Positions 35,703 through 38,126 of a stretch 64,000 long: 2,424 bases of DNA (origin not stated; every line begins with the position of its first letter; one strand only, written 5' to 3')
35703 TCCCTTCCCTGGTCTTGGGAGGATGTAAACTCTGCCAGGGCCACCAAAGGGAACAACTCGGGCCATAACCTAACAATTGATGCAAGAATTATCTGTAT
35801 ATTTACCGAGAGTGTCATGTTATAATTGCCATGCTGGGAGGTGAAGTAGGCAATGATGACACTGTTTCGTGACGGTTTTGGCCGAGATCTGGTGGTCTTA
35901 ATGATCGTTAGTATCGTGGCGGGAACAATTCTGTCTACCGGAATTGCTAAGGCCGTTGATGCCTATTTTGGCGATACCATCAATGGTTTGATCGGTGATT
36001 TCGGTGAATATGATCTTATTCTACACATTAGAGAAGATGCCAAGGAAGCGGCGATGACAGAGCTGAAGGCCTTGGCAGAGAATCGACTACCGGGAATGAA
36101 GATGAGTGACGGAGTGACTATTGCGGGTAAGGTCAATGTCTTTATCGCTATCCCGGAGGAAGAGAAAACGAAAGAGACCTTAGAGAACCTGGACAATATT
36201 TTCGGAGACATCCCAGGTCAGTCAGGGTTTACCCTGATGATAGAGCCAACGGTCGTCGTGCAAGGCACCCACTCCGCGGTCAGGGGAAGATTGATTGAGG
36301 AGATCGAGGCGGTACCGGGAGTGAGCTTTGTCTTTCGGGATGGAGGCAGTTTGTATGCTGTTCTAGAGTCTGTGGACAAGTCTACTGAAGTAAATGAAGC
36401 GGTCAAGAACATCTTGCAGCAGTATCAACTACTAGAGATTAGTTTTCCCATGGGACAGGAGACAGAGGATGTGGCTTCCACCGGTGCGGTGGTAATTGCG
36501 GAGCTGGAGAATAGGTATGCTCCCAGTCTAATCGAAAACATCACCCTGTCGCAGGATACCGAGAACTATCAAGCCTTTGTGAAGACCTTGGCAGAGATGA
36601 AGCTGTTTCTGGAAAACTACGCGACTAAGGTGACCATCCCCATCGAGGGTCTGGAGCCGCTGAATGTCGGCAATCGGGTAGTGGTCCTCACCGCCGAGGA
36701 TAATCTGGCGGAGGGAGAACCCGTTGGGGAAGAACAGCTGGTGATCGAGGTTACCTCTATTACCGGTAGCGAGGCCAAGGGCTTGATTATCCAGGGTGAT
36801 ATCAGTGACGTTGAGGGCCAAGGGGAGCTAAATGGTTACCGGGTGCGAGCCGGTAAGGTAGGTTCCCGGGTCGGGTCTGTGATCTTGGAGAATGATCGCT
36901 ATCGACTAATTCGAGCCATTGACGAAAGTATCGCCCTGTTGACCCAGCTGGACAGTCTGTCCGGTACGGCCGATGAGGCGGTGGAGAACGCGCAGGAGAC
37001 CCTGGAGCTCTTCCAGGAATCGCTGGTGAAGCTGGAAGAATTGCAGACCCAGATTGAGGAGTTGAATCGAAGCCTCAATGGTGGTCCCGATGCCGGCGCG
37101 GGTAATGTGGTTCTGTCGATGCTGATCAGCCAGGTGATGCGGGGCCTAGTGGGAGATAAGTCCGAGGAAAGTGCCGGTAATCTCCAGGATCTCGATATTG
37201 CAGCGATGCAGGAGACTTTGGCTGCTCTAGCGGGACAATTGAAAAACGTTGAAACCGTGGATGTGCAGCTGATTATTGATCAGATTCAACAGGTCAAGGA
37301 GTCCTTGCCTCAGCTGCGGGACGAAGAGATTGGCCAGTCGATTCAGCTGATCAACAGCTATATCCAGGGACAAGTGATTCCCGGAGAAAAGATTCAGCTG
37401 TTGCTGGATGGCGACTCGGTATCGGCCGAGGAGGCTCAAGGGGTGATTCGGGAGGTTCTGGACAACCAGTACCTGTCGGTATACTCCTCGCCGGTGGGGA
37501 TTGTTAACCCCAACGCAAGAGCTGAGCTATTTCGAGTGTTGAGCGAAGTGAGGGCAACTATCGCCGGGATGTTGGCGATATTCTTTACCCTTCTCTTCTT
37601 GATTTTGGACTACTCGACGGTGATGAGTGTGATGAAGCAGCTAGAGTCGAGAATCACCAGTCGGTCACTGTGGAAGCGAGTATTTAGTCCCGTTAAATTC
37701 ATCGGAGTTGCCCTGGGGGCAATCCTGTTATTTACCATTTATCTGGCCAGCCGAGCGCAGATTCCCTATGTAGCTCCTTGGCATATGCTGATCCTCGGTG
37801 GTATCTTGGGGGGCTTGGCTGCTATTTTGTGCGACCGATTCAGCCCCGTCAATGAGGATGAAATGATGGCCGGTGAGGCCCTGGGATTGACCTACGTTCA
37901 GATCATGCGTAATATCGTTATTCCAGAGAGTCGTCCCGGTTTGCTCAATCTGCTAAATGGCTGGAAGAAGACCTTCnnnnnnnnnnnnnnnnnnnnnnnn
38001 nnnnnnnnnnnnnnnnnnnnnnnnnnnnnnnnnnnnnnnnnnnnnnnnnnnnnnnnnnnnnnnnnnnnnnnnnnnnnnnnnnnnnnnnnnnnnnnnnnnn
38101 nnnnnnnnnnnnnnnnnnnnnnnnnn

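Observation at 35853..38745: FtsX/MacB-type ABC transporter with a giant periplasmic coiled-coil domain embedded between lptA and lpxC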

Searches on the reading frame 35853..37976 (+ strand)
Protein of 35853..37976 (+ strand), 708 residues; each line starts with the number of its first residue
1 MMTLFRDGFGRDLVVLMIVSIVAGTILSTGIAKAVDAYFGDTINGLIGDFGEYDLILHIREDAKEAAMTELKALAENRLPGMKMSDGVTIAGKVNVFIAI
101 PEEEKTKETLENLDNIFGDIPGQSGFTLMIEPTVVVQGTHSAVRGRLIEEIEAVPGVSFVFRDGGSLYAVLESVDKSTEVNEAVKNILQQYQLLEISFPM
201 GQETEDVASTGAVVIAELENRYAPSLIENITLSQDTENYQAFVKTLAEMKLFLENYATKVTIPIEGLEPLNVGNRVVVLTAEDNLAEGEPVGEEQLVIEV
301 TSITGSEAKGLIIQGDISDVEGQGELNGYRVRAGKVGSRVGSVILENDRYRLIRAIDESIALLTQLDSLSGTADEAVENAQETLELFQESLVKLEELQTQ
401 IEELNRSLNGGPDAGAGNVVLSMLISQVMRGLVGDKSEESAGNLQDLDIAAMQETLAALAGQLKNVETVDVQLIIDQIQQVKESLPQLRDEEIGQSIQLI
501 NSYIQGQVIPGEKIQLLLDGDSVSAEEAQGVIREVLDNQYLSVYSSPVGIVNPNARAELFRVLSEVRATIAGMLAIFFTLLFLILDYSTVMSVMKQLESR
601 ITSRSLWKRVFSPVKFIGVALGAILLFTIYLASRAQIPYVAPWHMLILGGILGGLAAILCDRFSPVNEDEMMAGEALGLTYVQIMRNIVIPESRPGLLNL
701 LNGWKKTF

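Call 6: search_protein_families(library=pfam, proteins=[window:35853-37976:+], max_evalue=1)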
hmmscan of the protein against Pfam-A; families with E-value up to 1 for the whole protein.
window:35853-37976:+ (708 aa): 4 families
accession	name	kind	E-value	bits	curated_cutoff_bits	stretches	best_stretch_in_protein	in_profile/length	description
PF10186.14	ATG14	-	0.11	12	33.2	1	349-500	18-157/347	Vacuolar sorting 38 and autophagy-related subunit 14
PF16566.10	CREPT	-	0.29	11.6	29.3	1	344-408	59-123/147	Cell-cycle alteration and expression-elevated protein in tumour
PF06810.17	Phage_scaffold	-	0.3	11.5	35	1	372-406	45-77/170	Phage capsid assembly scaffolding protein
PF13664.11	DUF4149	-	0.56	10.9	24.6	0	593-653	21-80/102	Domain of unknown function (DUF4149)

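Call 7: search_protein_families(library=ncbifam, proteins=[window:35853-37976:+], max_evalue=1)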
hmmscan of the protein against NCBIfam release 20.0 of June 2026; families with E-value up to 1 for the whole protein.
window:35853-37976:+ (708 aa): 3 families
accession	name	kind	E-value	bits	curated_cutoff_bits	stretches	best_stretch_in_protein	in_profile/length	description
NF008049.0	PRK10782.1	subfamily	0.022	14.4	212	1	671-699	120-148/217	methionine ABC transporter permease MetI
NF006932.0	PRK09417.1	equivalog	0.1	12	158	1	431-493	7-66/193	molybdopterin adenylyltransferase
TIGR04547.1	Mollicu_LP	subfamily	0.12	10.7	65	1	146-257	154-271/807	MOLPALP family lipoprotein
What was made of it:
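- The window protein itself gives only a MetI EAA hit at E 0.022 (call 7).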

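Call 10: find_homologous_proteins(query=window:35853-37976:+)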
Query window:35853-37976:+ (708 aa): 46 proteins with E <= 0.001 among 8000 candidates.
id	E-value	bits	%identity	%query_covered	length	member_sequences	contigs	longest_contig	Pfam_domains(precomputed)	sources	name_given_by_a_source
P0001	0.0e+0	1502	100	100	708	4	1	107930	-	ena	-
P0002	0.0e+0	1109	72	100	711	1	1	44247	-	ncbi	-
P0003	0.0e+0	1030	68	100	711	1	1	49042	-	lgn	-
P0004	6.9e-278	942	63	100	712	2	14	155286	-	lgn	-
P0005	4.7e-237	807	52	100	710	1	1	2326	-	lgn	-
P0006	1.2e-236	805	52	100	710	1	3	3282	-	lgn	-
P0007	1.1e-232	792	51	100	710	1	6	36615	-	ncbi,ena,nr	ncbi:MAG: hypothetical protein GX998_11395 [Firmicutes bacterium]|nr:hypothetical protein [Bacillota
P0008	1.3e-231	789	51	100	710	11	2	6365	-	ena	-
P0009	3.7e-229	781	51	100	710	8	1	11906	-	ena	-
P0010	5.1e-225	767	50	100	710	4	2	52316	-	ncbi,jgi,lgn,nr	ncbi:MAG TPA: hypothetical protein GXX47_04335 [Firmicutes bacterium]|nr:hypothetical protein [Bacil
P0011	9.3e-225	766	51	100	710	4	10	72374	-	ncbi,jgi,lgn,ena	-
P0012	4.1e-223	761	49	100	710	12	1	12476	-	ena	-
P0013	1.8e-222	759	51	100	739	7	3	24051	-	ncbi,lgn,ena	-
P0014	4.9e-221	754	50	100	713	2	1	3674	-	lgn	-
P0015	2.4e-214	732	48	100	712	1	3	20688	-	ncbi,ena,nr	ncbi:MAG: hypothetical protein GX316_06665 [Firmicutes bacterium]|nr:hypothetical protein [Bacillota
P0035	1.9e-134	468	38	57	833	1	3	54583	-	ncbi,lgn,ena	-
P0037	5.6e-125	436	32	58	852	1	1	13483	-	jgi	jgi:hypothetical protein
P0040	7.1e-118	413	35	58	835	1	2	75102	-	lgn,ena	-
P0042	1.0e-107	379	35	57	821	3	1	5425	-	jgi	jgi:microcompartment protein CcmL/EutN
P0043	4.8e-99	351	32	59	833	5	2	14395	-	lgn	-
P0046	1.2e-73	267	35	36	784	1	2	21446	-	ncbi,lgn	ncbi:MAG: hypothetical protein ACOCQ1_00855 [Halanaerobiaceae bacterium]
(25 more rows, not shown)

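Call 20: find_related_loci(query=A1, collection=genome_contigs, flank=10000)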
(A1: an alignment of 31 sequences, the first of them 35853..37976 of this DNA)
Query A1 (708 aa) in genome_contigs; peptide patterns used: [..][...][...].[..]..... (x = any residue, [..] = any of these).
202 stretches matched a pattern; 83 encode a relative of the query (tblastn E <= 1e-3); the best 80 are kept; 80 distinct loci.
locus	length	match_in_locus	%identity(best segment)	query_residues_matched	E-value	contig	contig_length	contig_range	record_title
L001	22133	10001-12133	72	1-708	0e+0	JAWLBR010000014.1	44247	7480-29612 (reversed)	MAG: Limnochordia bacterium isolate 15dZY3.bin.114 NODE_1197_length_44247_cov_3.667482, whole genome shotgun sequence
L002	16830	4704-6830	51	1-708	0e+0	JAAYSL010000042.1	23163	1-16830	MAG: Bacillota bacterium isolate AS23ysBPME_338 27429_AS23, whole genome shotgun sequence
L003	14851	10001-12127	51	1-708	0e+0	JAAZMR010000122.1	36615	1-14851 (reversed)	MAG: Bacillota bacterium isolate AS23ysBPME_95 46493_AS23, whole genome shotgun sequence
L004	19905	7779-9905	50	1-708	0e+0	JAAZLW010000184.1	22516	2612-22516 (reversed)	MAG: Bacillota bacterium isolate AS23ysBPME_266 145943_AS23, whole genome shotgun sequence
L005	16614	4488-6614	50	1-708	0e+0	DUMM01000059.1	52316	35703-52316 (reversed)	MAG TPA_asm: Bacillota bacterium isolate AS04akNAM_60 27387_AS04, whole genome shotgun sequence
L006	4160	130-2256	51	1-708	0e+0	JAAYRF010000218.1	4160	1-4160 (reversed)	MAG: Bacillota bacterium isolate AS23ysBPME_168 135960_AS23, whole genome shotgun sequence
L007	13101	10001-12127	50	1-708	0e+0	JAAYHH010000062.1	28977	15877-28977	MAG: Bacillota bacterium isolate AS09scLD_362 79181_AS09, whole genome shotgun sequence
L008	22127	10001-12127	49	1-708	0e+0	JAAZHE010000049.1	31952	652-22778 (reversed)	MAG: Bacillota bacterium isolate AS15tlH2ME_178 35398_AS15, whole genome shotgun sequence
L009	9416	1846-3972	50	1-708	0e+0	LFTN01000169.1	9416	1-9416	MAG: Clostridiales bacterium DTU087 scaffold26311, whole genome shotgun sequence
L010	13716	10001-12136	50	1-708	0e+0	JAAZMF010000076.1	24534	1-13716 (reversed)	MAG: Bacillota bacterium isolate AS23ysBPME_326 59022_AS23, whole genome shotgun sequence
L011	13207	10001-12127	49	1-708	0e+0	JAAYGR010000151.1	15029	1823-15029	MAG: Bacillota bacterium isolate AS09scLD_252 129356_AS09, whole genome shotgun sequence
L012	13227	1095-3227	48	1-708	0e+0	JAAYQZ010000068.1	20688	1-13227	MAG: Bacillota bacterium isolate AS23ysBPME_124 95197_AS23, whole genome shotgun sequence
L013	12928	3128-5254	51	1-708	0e+0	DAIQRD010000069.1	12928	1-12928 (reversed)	MAG TPA_asm: Bacillota bacterium isolate CTOTU40582 NODE_2967_length_12928_cov_4.599627, whole genome shotgun sequence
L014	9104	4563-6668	45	1-708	0e+0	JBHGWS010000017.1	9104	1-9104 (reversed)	MAG: Candidatus Darwinibacter acetoxidans isolate M4B_bin18 k141_12644, whole genome shotgun sequence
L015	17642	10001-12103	44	1-708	0e+0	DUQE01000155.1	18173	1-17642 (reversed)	MAG TPA_asm: Bacillota bacterium isolate AS08sgBPME_382 258281_AS08, whole genome shotgun sequence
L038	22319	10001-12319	31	3-708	7e-118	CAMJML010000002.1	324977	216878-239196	MAG: uncultured Selenomonadales bacterium isolate SRR12377476_bin.3_metawrap_v1.3_MAG genome assembly, contig: SRR123774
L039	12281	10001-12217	32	1-708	8e-117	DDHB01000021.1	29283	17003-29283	MAG TPA_asm: Sporomusaceae bacterium UBA1887 UBA1887_contig_1875, whole genome shotgun sequence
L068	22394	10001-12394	32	1-708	3e-60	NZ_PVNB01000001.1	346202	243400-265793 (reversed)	Orenia metallireducens strain MSL40 Ga0139028_101, whole genome shotgun sequence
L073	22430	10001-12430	31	1-705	8e-49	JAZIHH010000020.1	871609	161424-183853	MAG: Bacillota bacterium isolate bin9.1 bin9.1_contig_1_polypolish, whole genome shotgun sequence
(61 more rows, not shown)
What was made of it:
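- Carriers are Limnochordia-like Bacillota and Halanaerobiales (call 20).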

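Call 26: predict_structure(alignment_id=A1)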
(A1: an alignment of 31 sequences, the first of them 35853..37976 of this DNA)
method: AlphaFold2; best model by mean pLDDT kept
length: 708 residues; sequences in the alignment: 31
mean_pLDDT: 75.7   pTM: 0.46
mean pLDDT of the five models: 75.7, 73.7, 71.4, 71.2, 70.4
residues with pLDDT >= 90: 24; 70-90: 486; 50-70: 149; < 50: 49
segments of 3 or more residues with pLDDT < 50: 404-447, 507-510
pLDDT, mean of each block of 10 residues (from residue 1): 62 84 86 78 61 84 88 85 83 87 85 85 84 84 87 90 87 83 90 81 68 86 84 60 80 85 75 83 72 84 84 79 79 83 82 81 74 59 61 57 48 46 45 40 45 61 58 79 79 84 59 80 83 82 85 72 77 86 85 79 59 81 89 75 87 87 78 79 69 65 63
secondary structure, 60 per line:
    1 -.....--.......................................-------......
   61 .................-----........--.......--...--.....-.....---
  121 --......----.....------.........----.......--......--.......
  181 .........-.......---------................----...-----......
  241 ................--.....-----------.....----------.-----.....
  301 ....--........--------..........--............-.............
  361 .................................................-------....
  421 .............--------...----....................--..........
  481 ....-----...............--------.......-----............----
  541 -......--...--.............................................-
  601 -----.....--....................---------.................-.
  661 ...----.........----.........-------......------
elements in order (helices of 4 or more, strands of 3 or more residues): H2-6 H9-47 E55-60 H61-77 E83-90 E93-99 H107-111 H113-117 E123-128 E133-137 H144-152 E157-163 E166-171 H174-189 E191-197 H207-222 E227-229 H235-256 E259-263 E275-279 E296-304 E307-314 E323-332 E335-346 H348-409 H417-433 H449-468 H471-484 H490-504 E513-519 H525-536 E542-547 E550-552 H555-599 H606-610 H613-632 H642-658 H660-663 H668-676 H681-689 H697-702
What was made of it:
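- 35958..37556 (+): Periplasmic domain (aa 36-568). Ferredoxin-like alpha/beta modules at 55-260. Beta-rich module at 275-346, which is dispensable and absent from the 575-650-aa subfamily. Coiled-coil hairpin at 348-504. Beta-alpha-beta module at 513-552. Stalk helix from 555. AF2 secondary structure (call 26).
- On Type VII ABC (FtsX/MacB/LolC): AF2 helices (call 26). Beta-alpha-beta elements follow TM1 (55-99) and precede TM2 (513-552) in the model (call 26).
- Checked: The AF2 model (pLDDT 75.7) shows long helices at 348-409 and 449-504 forming a hairpin, plus alpha/beta and beta modules (call 26).
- A beta-rich module precedes a helical hairpin, as in adaptor proteins (call 26; the resemblance is recalled, not tested).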

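Call 29: fold_search(model_id=the predicted structure, library=pdb)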
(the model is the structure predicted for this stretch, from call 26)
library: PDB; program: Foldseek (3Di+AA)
matches with E <= 10: 919; with E <= 0.001: 0
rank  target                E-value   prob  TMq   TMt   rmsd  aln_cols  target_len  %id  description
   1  9mvz_D                1.4e-03  0.47  0.11  0.09  29.3       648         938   11  Tripartite complex of MmpL5-S5-AcpM from Mycolicibacterium smegmatis (released 2025-07-30)
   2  2zho_A                7.7e-03  0.96  0.10  0.34  12.5       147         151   18  Crystal structure of the regulatory subunit of aspartate kinase from Thermus thermophilus (ligand free form) (released 2009-02-17)
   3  4nez                  9.6e-03  0.94  0.09  0.32  11.2       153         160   16  Crystal Structure of an engineered protein with ferredoxin fold, Northeast Structural Genomics Consortium (NESG) Target  (released 2014-01-15)
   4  9hqv_Ya               1.0e-02  0.63  0.09  0.18  18.2       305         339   10  Cryo-EM structure of the small subunit of the mitochondrial ribosome from Toxoplasma gondii (released 2025-06-11)
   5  5zdh_A                1.1e-02  0.20  0.09  0.11  40.9       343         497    8  CryoEM structure of ETEC Pilotin-Secretin AspS-GspD complex (released 2018-04-18)
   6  7unf_a                1.7e-02  0.16  0.09  0.09  34.6       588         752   12  CryoEM structure of a mEAK7 bound human V-ATPase complex (released 2022-06-15)
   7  5yei_F                2.2e-02  0.95  0.10  0.37  12.1       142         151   13  Mechanistic insight into the regulation of Pseudomonas aeruginosa aspartate kinase (released 2018-08-29)
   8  2rop_MODEL_1_A        2.8e-02  0.75  0.07  0.32  15.6       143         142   14  Solution structure of domains 3 and 4 of human ATP7B (released 2008-10-21)
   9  9nzi_C                2.8e-02  0.44  0.10  0.21  19.4       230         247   12  NONO homodimer bound to (R)-SKBG-1 (released 2025-12-17)
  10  2dt9_A                3.1e-02  0.87  0.10  0.34  12.8       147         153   16  Crystal structure of the regulatory subunit of aspartate kinase from Thermus flavus (released 2007-07-17)
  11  9qxz_D                3.1e-02  0.44  0.10  0.22  19.2       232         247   14  Structure of human NONO bound to (R)-SKBG-1 in p212121 (released 2025-12-17)
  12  3ab2_C                3.3e-02  0.89  0.10  0.17  12.0       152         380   13  Crystal structure of aspartate kinase from Corynebacterium glutamicum in complex with threonine (released 2010-06-23)
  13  5yei_A                3.5e-02  0.85  0.10  0.16  12.2       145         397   16  Mechanistic insight into the regulation of Pseudomonas aeruginosa aspartate kinase (released 2018-08-29)
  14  3ab4_P                3.5e-02  0.77  0.09  0.32  12.8       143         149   14  Crystal structure of feedback inhibition resistant mutant of aspartate kinase from Corynebacterium glutamicum in compl (released 2010-06-23)
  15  6qm6_A                3.7e-02  0.09  0.10  0.11  54.5       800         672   11  Cryo-EM structure of calcium-free nhTMEM16 lipid scramblase in DDM (released 2019-03-06)
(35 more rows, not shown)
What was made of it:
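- On Type VII ABC (FtsX/MacB/LolC): AcrB-porter matches are weak (call 29).
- Closest known: MmpL4/MmpL5. Same: MmpL5 is the top, though non-significant, structural match (call 29).
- Weak Foldseek matches to AcrB porter regions (call 29). The top Foldseek hit is the MmpL5 complex, and MmpL4 with its 'long coiled-coil domain' is also listed (call 29).
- Tried and rejected: Top entries were MmpL5, ACT/ferredoxin folds and AcrB (call 29).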

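Call 30: search_protein_representatives(alignment_id=A1)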
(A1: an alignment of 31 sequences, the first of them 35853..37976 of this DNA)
Query: 31 sequences, 717 profile positions. Proteins with E-value up to 0.001 (for the whole library): 245; up to 1e-10: 203; up to 1e-30: 150. The best 150 are listed.
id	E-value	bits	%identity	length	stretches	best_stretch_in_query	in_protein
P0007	0.0e+00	1072.0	-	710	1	1-717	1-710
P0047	1.1e-284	962.8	-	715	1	1-716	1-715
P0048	9.4e-247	837.4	-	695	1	1-716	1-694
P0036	3.4e-246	835.5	-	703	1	1-716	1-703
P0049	2.9e-242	822.5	-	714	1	1-714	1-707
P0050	3.2e-233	792.7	-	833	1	3-717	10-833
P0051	2.7e-232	789.6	-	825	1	1-717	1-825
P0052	1.5e-228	777.2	-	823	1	5-716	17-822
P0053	2.9e-227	773.0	-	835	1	1-717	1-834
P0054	5.7e-223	758.8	-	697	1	1-715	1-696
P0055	8.5e-220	748.3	-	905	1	3-717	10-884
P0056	1.4e-218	744.3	-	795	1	3-717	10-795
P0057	1.6e-217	740.7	-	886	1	5-716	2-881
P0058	1.8e-214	730.7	-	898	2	306-716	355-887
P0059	1.3e-211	721.3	-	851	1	1-716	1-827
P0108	1.2e-111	390.8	-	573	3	2-232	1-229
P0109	6.4e-111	388.4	-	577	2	2-233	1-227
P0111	1.4e-104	367.4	-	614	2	1-221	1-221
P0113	7.6e-103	361.7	-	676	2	3-217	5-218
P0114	3.4e-102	359.5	-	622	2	1-256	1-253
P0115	1.8e-99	350.6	-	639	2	1-222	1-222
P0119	6.2e-96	338.8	-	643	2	338-716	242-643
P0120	5.7e-95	335.6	-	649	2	1-240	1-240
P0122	2.7e-93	330.1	-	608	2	1-235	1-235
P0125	9.1e-92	325.0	-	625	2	1-218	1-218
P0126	9.3e-92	325.0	-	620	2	1-261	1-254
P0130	2.2e-89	317.2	-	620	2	1-258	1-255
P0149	1.1e-68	248.8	-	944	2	14-281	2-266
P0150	1.1e-65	238.9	-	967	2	6-275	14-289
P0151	1.4e-65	238.5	-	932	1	8-710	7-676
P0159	2.8e-59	217.7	-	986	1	8-716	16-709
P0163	4.5e-52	193.8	-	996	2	16-195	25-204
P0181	9.2e-43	163.1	-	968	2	14-267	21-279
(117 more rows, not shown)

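Call 41: search_protein_families(library=pfam, alignment_id=A1, max_evalue=1)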
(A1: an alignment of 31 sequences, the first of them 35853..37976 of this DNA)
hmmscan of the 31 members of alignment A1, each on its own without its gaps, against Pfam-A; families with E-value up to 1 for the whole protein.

A. member 1, window:35853-37976:+ (708 aa): 4 families
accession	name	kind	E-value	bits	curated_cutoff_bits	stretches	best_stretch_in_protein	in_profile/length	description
PF10186.14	ATG14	-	0.11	12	33.2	1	349-500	18-157/347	Vacuolar sorting 38 and autophagy-related subunit 14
PF16566.10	CREPT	-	0.29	11.6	29.3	1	344-408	59-123/147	Cell-cycle alteration and expression-elevated protein in tumour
PF06810.17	Phage_scaffold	-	0.3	11.5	35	1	372-406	45-77/170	Phage capsid assembly scaffolding protein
PF13664.11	DUF4149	-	0.56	10.9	24.6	0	593-653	21-80/102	Domain of unknown function (DUF4149)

B. families by the number of members that match (of 31 scanned): 78 families (the first 25 are shown)
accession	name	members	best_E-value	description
PF00528.27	BPD_transp_1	10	2.7e-05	Binding-protein-dependent transport system inner membrane component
PF10046.14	BLOC1_2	9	0.0014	Biogenesis of lysosome-related organelles complex-1 subunit 2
PF05622.17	HOOK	6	0.0023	HOOK protein coiled-coil region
PF07996.16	T4SS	6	0.007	Type IV secretion system proteins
PF06810.17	Phage_scaffold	6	0.12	Phage capsid assembly scaffolding protein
PF03927.19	NapD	5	0.01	NapD protein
PF17853.6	GGDEF_2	5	0.035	GGDEF-like domain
PF01576.24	Myosin_tail_1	5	0.041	Myosin tail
PF08653.15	DASH_Dam1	5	0.11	DASH complex subunit Dam1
PF08393.18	DHC_N2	4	0.0014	Dynein heavy chain, N-terminal region 2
PF06419.17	COG6_N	4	0.27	Conserved oligomeric complex COG6, N-terminal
PF12699.13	phiKZ_IP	3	0.0021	phiKZ-like phage internal head proteins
PF08824.15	Serine_rich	3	0.0027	Serine rich protein interaction domain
PF17871.7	AAA_lid_9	3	0.038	AAA lid domain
PF14340.12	DUF4395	3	0.17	Domain of unknown function (DUF4395)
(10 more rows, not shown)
